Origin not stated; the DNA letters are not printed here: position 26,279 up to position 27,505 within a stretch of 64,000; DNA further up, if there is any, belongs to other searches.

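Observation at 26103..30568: Translationally coupled four-gene helicase module in the island: divergent Hachiman-like or undescribed defence system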

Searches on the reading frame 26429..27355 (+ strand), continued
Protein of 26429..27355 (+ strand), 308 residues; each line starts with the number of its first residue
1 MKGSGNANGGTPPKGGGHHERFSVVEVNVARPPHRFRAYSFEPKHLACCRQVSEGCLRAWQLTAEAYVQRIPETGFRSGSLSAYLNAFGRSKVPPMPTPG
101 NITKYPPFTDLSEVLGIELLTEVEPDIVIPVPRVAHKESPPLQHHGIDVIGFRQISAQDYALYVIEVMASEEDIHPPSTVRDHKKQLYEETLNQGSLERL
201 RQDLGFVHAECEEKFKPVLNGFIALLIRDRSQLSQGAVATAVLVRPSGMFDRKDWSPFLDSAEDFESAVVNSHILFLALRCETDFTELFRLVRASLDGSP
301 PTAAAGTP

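Call 46: search_protein_representatives(alignment_id=A1)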
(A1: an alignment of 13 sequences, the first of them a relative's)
Query: 13 sequences, 293 profile positions. Proteins with E-value up to 0.001 (for the whole library): 126; up to 1e-10: 50; up to 1e-30: 23. The best 126 are listed.
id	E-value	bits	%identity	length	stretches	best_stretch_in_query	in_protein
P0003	7.2e-124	429.0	-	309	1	3-291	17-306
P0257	6.5e-117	406.2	-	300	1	5-284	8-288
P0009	1.1e-113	395.6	-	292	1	2-291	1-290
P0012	6.2e-104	363.6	-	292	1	6-285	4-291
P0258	1.9e-101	355.4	-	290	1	4-286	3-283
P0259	8.3e-101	353.3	-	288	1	6-283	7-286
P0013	1.2e-98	346.2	-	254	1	37-287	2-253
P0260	1.5e-97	342.6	-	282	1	14-287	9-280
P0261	4.9e-92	324.5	-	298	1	19-286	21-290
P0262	3.1e-89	315.3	-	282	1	12-283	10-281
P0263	3.7e-89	315.1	-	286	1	4-283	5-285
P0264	4.5e-88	311.5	-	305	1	6-285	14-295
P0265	1.3e-87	310.0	-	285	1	8-290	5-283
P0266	9.4e-82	290.8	-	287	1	16-283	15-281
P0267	1.6e-78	280.2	-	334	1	7-290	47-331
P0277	2.3e-19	86.0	-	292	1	69-257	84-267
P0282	1.0e-15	74.0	-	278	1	17-261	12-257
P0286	2.6e-14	69.4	-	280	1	9-269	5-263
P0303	1.2e-10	57.4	-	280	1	43-261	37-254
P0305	1.4e-10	57.1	-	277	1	17-281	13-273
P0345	1.0e-06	44.4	-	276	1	95-256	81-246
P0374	7.0e-04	35.2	-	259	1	67-189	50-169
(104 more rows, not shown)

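Call 48: search_protein_families(library=padloc, proteins=[P0003, P0257, P0012, P0277, P0282, P0286, P0303, P0305, P0345, P0374], max_evalue=0.001)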
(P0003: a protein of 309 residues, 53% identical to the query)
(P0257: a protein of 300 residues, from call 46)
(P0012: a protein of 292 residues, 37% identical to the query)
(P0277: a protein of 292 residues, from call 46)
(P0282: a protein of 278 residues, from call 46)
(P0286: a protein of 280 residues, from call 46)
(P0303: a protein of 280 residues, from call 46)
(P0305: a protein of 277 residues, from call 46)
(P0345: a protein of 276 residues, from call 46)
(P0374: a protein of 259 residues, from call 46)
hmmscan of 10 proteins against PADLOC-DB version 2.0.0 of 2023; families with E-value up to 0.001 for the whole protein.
P0003 (309 aa): 1 family
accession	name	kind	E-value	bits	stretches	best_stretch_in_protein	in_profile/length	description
PDLC04529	PDC-M23A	-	6.4e-06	23.3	1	119-202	88-173/265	-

P0257 (300 aa): 0 families

P0012 (292 aa): 2 families
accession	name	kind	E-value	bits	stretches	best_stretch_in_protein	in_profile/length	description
PDLC04529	PDC-M23A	-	2.3e-06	24.8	1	134-176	115-160/265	-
PDLC04527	PDC-M23A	-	2.5e-06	24.9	1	133-209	116-186/263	-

P0277 (292 aa): 5 families
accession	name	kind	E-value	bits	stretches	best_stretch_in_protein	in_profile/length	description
PDLC04529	PDC-M23A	-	4.6e-15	53.3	1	108-244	77-215/265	-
PDLC04527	PDC-M23A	-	2.6e-12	44.5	1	133-246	104-219/263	-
PDLC04528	PDC-M23A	-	3e-07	28.3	1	109-208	83-182/265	-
PDLC00159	HamA1|HamA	-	2e-05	22.4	1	82-169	51-141/257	DUF1837 domain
PDLC00161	HamA1|HamA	-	0.00045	17.6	1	107-175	86-160/271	DUF1837 domain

P0282 (278 aa): 4 families
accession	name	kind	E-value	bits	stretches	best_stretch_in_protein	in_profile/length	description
PDLC04527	PDC-M23A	-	8.5e-10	36.3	1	98-202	83-187/263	-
PDLC04529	PDC-M23A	-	1.9e-09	34.9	1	98-200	81-183/265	-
PDLC00161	HamA1|HamA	-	1.7e-05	22.3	1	93-199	86-191/271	DUF1837 domain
PDLC00159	HamA1|HamA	-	5.1e-05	21.1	0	98-157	81-143/257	DUF1837 domain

P0286 (280 aa): 5 families
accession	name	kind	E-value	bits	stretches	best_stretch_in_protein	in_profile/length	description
PDLC04529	PDC-M23A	-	7.5e-14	49.4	1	44-210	26-193/265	-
PDLC04527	PDC-M23A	-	1.3e-12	45.5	1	93-233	78-219/263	-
PDLC04528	PDC-M23A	-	2.6e-05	22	1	97-225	85-213/265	-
PDLC00161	HamA1|HamA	-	0.00029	18.3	1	94-161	87-160/271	DUF1837 domain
PDLC00159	HamA1|HamA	-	0.00041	18.1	0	60-155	44-141/257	DUF1837 domain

P0303 (280 aa): 4 families
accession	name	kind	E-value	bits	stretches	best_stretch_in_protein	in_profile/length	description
PDLC04527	PDC-M23A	-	2.1e-15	54.7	1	92-208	84-199/263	-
PDLC04529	PDC-M23A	-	1.7e-14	51.5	1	89-224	79-212/265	-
PDLC04528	PDC-M23A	-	1.8e-08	32.3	1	91-186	86-179/265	-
PDLC00195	HamA2|HamA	-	0.0006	17.3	1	88-210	83-202/283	DUF1837 domain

P0305 (277 aa): 3 families
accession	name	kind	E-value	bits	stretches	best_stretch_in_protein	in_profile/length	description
PDLC04527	PDC-M23A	-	1.9e-15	54.8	1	91-226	84-217/263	-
PDLC04529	PDC-M23A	-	1.1e-13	48.9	1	82-223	73-212/265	-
PDLC04528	PDC-M23A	-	2.3e-09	35.2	1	90-181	86-176/265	-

P0345 (276 aa): 3 families
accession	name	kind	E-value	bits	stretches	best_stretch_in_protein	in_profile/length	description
PDLC04527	PDC-M23A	-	1.9e-07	28.6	1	84-163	84-160/263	-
PDLC04529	PDC-M23A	-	2.8e-06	24.6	1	83-169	81-163/265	-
PDLC04528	PDC-M23A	-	5.4e-05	20.9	1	83-167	90-169/265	-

P0374 (259 aa): 3 families
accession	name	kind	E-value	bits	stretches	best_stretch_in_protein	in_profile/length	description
PDLC04529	PDC-M23A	-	6.5e-56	187.3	1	6-244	7-251/265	-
PDLC04527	PDC-M23A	-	2.1e-55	185.8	1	6-247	7-256/263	-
PDLC04528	PDC-M23A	-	9.4e-36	121.8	1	3-240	8-249/265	-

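Call 49: search_protein_families(library=pfam, proteins=[P0003, P0257, P0012, P0277, P0282, P0286, P0303, P0305, P0345, P0374], max_evalue=0.1)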
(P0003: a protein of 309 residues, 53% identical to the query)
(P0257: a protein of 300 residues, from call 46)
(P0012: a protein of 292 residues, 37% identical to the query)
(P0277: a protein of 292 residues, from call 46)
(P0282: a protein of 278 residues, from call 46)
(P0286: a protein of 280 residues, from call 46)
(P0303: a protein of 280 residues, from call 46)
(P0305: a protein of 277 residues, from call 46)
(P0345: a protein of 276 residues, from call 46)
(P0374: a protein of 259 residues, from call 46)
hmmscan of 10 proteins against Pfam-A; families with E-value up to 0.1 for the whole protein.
P0003 (309 aa): 0 families

P0257 (300 aa): 0 families

P0012 (292 aa): 0 families

P0277 (292 aa): 1 family
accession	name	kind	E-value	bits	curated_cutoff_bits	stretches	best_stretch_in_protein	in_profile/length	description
PF08878.16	HamA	-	0.00062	20.1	25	1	108-214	46-146/230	HamA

P0282 (278 aa): 1 family
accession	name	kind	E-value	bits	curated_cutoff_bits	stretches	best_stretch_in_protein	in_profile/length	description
PF08878.16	HamA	-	6.2e-05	23.4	25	1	96-205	48-154/230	HamA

P0286 (280 aa): 1 family
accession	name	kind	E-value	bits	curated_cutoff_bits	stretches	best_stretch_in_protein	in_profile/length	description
PF08878.16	HamA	-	0.051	13.9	25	1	91-189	43-135/230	HamA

P0303 (280 aa): 1 family
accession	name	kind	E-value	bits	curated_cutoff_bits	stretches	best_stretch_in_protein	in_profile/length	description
PF08878.16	HamA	-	0.029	14.6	25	1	89-166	48-127/230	HamA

P0305 (277 aa): 1 family
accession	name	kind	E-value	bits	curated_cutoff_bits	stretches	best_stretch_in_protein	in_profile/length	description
PF08878.16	HamA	-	0.0061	16.9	25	1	87-171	47-134/230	HamA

P0345 (276 aa): 0 families

P0374 (259 aa): 1 family
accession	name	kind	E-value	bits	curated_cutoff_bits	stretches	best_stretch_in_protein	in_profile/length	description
PF08878.16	HamA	-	0.00021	21.6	25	1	59-174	42-139/230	HamA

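Call 50: search_solved_structures(query=P0134, max_evalue=0.00001)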
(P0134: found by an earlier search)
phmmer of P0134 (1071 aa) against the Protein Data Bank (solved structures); distinct sequences matched with E-value up to 0.00001: 57.
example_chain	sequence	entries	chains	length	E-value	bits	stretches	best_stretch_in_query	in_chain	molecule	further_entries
7zpq_CA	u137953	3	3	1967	2.6e-44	154.6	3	328-490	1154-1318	SLH1 isoform 1 | RQC trigger complex helicase SLH1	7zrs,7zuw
8alz_B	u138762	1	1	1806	9.1e-42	146.2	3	328-490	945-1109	Activating signal cointegrator 1 complex subunit 3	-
2va8_A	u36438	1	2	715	3e-34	121.4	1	316-741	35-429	SKI2-TYPE HELICASE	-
2zj2_A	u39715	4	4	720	1.8e-32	115.5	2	307-503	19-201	Putative ski2-type helicase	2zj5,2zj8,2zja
2p6r_A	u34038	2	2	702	4.3e-32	114.2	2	331-514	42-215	afUHEL308 HELICASE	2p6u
6qdv_B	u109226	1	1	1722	1.7e-31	112.2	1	332-505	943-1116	U5 small nuclear ribonucleoprotein 200 kDa helicase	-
4f91_B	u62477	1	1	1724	1.8e-31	112.2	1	332-505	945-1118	U5 small nuclear ribonucleoprotein 200 kDa helicase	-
4f92_B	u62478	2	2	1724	1.8e-31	112.2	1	332-505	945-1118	U5 small nuclear ribonucleoprotein 200 kDa helicase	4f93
5urj_A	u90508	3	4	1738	1.8e-31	112.1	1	332-505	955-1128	U5 small nuclear ribonucleoprotein 200 kDa helicase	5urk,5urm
4kit_B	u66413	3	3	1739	1.8e-31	112.1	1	332-505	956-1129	U5 small nuclear ribonucleoprotein 200 kDa helicase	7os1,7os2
8vx9_B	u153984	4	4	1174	1.9e-31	112.1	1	296-716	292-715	HamB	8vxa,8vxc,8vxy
6s8q_B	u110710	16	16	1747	1.9e-31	112.1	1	332-505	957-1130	U5 small nuclear ribonucleoprotein 200 kDa helicase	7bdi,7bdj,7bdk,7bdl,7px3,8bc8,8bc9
6s8o_B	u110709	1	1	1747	2.1e-31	112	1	332-505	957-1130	U5 small nuclear ribonucleoprotein 200 kDa helicase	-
6s9i_B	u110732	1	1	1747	2.3e-31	111.8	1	332-505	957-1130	U5 small nuclear ribonucleoprotein 200 kDa helicase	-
3jcr_C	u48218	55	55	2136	5e-31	110.7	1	332-505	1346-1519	hBrr2 | U5 small nuclear ribonucleoprotein 200 kDa helicase | Brr2, U5 small nuclear ribonucleoprotein 200 kDa helicase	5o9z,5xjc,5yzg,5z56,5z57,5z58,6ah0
7ase_f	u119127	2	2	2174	2.9e-13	51.9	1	323-493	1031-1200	kDDX60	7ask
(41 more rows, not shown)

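Call 51: search_protein_families(library=padloc, proteins=[P0134], max_evalue=1e-20)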
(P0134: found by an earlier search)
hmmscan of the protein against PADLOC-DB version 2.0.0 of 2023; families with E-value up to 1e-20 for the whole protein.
P0134 (1071 aa): 20 families
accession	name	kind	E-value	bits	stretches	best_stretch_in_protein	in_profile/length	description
PDLC04531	PDC-M23B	-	6.2e-194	645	1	84-1056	76-1059/1060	-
PDLC04530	PDC-M23B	-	1.1e-88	296.2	1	295-1056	49-827/828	-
PDLC00192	HamB1|HamB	-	7.4e-71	237.1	1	295-729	253-678/1104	DEAD-box helicase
PDLC04532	PDC-M23B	-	1.8e-66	222.8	1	270-801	266-808/817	-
PDLC00174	HamB1|HamB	-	3.1e-52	175.6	1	295-728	287-717/1163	DEAD-box helicase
PDLC00186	HamB1|HamB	-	8e-52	174.3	1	330-778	162-600/864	DEAD-box helicase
PDLC00187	HamB1|HamB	-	7.1e-50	168.1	1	329-746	156-544/851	DEAD-box helicase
PDLC00194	HamB1|HamB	-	1.8e-49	166.5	1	308-510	225-425/995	DEAD-box helicase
PDLC00188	HamB1|HamB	-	6.7e-46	154.9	1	307-496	238-427/1037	DEAD-box helicase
PDLC00200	HamB2|HamB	-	6.3e-45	151.5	1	331-752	163-572/865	DEAD-box helicase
PDLC00185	HamB1|HamB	-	2.1e-36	123.2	1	329-748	157-555/871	DEAD-box helicase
PDLC00178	HamB1|HamB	-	2.1e-33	113.3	0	310-490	244-424/830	DEAD-box helicase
PDLC00190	HamB1|HamB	-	6.5e-32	108.9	0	570-735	377-537/866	DEAD-box helicase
PDLC00199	HamB2|HamB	-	2.9e-31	106.3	0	331-480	152-297/841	DEAD-box helicase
PDLC00176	HamB1|HamB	-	3.2e-30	102.9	0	573-744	375-538/845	DEAD-box helicase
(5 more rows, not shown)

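Call 52: find_related_loci(query=A1, collection=metagenome_contigs, flank=6000)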
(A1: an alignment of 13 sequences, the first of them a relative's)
Query A1 (308 aa) in metagenome_contigs; peptide patterns used: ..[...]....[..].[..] (x = any residue, [..] = any of these).
54 stretches matched a pattern; 11 encode a relative of the query (tblastn E <= 1e-3); 11 distinct loci.
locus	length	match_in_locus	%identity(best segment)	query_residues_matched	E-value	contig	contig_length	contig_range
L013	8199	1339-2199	41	9-295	2e-73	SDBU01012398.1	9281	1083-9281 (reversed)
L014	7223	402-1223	43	22-295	1e-71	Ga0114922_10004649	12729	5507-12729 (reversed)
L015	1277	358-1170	41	28-298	9e-76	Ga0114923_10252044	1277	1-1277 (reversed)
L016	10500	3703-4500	42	30-295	5e-70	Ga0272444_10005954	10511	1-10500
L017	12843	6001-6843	41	20-299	2e-68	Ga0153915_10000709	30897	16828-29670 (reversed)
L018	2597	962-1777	40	28-299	3e-69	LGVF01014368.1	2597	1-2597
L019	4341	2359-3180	41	22-295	6e-67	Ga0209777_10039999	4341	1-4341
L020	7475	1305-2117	42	28-298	4e-67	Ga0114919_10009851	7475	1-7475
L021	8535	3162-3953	40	33-295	3e-60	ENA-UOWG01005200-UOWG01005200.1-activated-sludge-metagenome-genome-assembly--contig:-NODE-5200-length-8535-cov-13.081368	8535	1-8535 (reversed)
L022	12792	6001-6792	40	33-295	3e-60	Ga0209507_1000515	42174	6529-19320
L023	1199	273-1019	43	51-306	1e-60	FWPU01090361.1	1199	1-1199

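Call 55: search_protein_families(library=pfam, proteins=[L018:135-863:+, L020:484-1146:+, L017:4733-5812:+, L004:32-421:+, L008:432-713:+, L009:711-932:+, L010:3473-3721:+, L013:1087-1248:+, L005:6653-7831:+, L007:6693-7775:+], max_evalue=0.05)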
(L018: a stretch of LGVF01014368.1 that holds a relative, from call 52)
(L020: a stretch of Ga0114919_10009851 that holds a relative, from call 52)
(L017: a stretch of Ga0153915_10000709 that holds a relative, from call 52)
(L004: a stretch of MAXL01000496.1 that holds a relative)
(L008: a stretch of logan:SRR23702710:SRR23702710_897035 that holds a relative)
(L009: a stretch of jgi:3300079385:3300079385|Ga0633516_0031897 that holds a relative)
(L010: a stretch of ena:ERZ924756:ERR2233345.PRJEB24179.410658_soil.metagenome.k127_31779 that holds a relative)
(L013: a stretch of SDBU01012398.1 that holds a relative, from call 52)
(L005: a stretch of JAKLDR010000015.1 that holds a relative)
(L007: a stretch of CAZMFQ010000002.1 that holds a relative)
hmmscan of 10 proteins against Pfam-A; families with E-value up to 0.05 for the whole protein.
L018:135-863:+ (242 aa): 3 families
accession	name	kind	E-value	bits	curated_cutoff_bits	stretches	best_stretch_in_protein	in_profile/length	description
PF00717.28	Peptidase_S24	-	9.7e-24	83.7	23.3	1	117-235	5-116/116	Peptidase S24-like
PF07022.19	Phage_CI_repr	-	5.2e-07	30.3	22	1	36-96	4-64/65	Bacteriophage CI repressor helix-turn-helix domain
PF12844.13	HTH_19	-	0.032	14.6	30.2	0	42-92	11-61/64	Helix-turn-helix domain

L020:484-1146:+ (220 aa): 6 families
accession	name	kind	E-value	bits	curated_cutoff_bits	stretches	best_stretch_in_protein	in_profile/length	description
PF00717.28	Peptidase_S24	-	9.6e-21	74.1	23.3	1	92-213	2-116/116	Peptidase S24-like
PF07022.19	Phage_CI_repr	-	4.5e-07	30.5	22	1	15-73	4-62/65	Bacteriophage CI repressor helix-turn-helix domain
PF15943.11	YdaS_toxin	-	0.00013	22.1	30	1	25-61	10-47/65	Bacterial toxin YdaS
PF19460.4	DUF5997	-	0.022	15.3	27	0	26-72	53-96/108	Family of unknown function (DUF5997)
PF01381.28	HTH_3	-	0.038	14.5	23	0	25-68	11-55/55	Helix-turn-helix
PF14549.12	P22_Cro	-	0.043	14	30.2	0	25-51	11-35/60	DNA-binding transcriptional regulator Cro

L017:4733-5812:+ (359 aa): 6 families
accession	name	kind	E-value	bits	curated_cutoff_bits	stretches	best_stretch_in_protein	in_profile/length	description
PF01381.28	HTH_3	-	2.1e-09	37.7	23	1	24-74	3-53/55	Helix-turn-helix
PF06114.19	Peptidase_M78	-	5.4e-08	33.1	22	1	257-335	39-119/123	IrrE N-terminal-like domain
PF13443.12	HTH_26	-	0.00043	20.9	22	1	22-65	2-46/63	Cro/C1-type HTH DNA-binding domain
PF13545.12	HTH_Crp_2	-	0.0048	17.3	27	1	28-52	20-44/70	Crp-like helix-turn-helix domain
PF13412.12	HTH_24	-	0.005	16.8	21.9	0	31-50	18-37/48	Winged helix-turn-helix DNA-binding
PF13560.12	HTH_31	-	0.0066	17.2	27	1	29-73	13-58/64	Helix-turn-helix domain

L004:32-421:+ (129 aa): 1 family
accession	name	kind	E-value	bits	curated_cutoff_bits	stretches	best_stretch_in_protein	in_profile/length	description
PF00717.28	Peptidase_S24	-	2.9e-24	85.4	23.3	1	4-122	5-116/116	Peptidase S24-like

L008:432-713:+ (93 aa): 0 families

L009:711-932:+ (73 aa): 0 families

L010:3473-3721:+ (82 aa): 2 families
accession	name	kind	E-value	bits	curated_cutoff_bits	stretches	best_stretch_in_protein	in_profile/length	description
PF12802.13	MarR_2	-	9.2e-05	23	27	1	19-56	20-59/61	MarR family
PF08279.18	HTH_11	-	0.01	16.1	25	1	9-56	5-53/55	HTH domain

L013:1087-1248:+ (53 aa): 9 families
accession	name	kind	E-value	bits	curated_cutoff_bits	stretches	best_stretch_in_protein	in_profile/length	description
PF01155.25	HypA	-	0.0028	18.1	28.9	1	9-43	70-102/112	Hydrogenase/urease nickel incorporation, metallochaperone, hypA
PF23470.1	Zn_ribbon_PF0610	-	0.0032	17.6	26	1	11-44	3-35/39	PF0610 rubredoxin-like zinc beta-ribbon domain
PF23455.1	DUF7129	-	0.0032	17.6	30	1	8-36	10-36/45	Domain of unknown function (DUF7129)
PF01096.23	Zn_ribbon_TFIIS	-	0.004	17.4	21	0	10-19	29-38/39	Transcription factor S-II (TFIIS)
PF24292.1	DUF7479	-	0.0057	17.2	27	0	1-22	22-43/60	Domain of unknown function (DUF7479)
PF00130.28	C1_1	-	0.0075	16.5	26.5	0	17-42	1-25/53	Phorbol esters/diacylglycerol binding domain (C1 domain)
PF14319.11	Zn_Tnp_IS91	-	0.0094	16.4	26.3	1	8-36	37-65/90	Transposase zinc-binding domain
PF09723.15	Zn_ribbon_8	-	0.0097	16.4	34.4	1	9-35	5-34/41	Zinc ribbon domain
PF23458.2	DUF7130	-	0.027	14.8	35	1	9-42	53-85/89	Domain of unknown function (DUF7130)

L005:6653-7831:+ (392 aa): 2 families
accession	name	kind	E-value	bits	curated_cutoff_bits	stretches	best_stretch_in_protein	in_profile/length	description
PF00589.27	Phage_integrase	-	2e-17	63.9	27.1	1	199-360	3-171/172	Phage integrase family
PF08988.15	T3SS_needle_E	-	0.0031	18.2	22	1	353-387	12-48/67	Type III secretion system, cytoplasmic E component of needle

L007:6693-7775:+ (360 aa): 0 families

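Call 60: search_solved_structures(query=A3, max_evalue=1e-10, show_alignments=0)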
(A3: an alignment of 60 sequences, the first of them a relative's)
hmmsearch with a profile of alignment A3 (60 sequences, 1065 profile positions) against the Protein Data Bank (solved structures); distinct sequences matched with E-value up to 1e-10: 56.
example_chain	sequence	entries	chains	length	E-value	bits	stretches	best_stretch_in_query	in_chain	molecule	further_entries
7zpq_CA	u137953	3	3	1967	3.6e-74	253.5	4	328-491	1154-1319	SLH1 isoform 1 | RQC trigger complex helicase SLH1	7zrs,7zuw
6qdv_B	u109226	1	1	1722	2.7e-69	237.3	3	332-494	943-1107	U5 small nuclear ribonucleoprotein 200 kDa helicase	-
4f92_B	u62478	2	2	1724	2.7e-69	237.3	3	332-494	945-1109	U5 small nuclear ribonucleoprotein 200 kDa helicase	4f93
4f91_B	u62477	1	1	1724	2.7e-69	237.3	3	332-494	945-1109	U5 small nuclear ribonucleoprotein 200 kDa helicase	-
5urj_A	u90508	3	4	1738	2.8e-69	237.3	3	332-494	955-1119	U5 small nuclear ribonucleoprotein 200 kDa helicase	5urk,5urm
4kit_B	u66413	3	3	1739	2.8e-69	237.3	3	332-494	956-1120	U5 small nuclear ribonucleoprotein 200 kDa helicase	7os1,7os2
6s8q_B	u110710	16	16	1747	2.9e-69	237.2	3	332-494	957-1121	U5 small nuclear ribonucleoprotein 200 kDa helicase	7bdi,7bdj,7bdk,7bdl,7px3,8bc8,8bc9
6s9i_B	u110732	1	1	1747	4.2e-69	236.7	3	332-494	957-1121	U5 small nuclear ribonucleoprotein 200 kDa helicase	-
6s8o_B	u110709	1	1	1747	6.7e-69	236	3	332-494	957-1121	U5 small nuclear ribonucleoprotein 200 kDa helicase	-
3jcr_C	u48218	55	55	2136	7.9e-69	235.8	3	332-494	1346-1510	hBrr2 | U5 small nuclear ribonucleoprotein 200 kDa helicase | Brr2, U5 small nuclear ribonucleoprotein 200 kDa helicase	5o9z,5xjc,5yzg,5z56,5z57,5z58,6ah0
8alz_B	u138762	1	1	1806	2e-66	227.8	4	331-490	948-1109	Activating signal cointegrator 1 complex subunit 3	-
2va8_A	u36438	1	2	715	2.1e-61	211.2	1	305-742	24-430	SKI2-TYPE HELICASE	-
2p6r_A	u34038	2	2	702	1e-59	205.6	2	305-511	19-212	afUHEL308 HELICASE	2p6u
8vx9_B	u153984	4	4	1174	6.2e-59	203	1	294-746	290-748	HamB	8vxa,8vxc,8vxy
9b15_A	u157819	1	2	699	9.6e-57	195.8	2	305-511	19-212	ATP-dependent DNA helicase Hel308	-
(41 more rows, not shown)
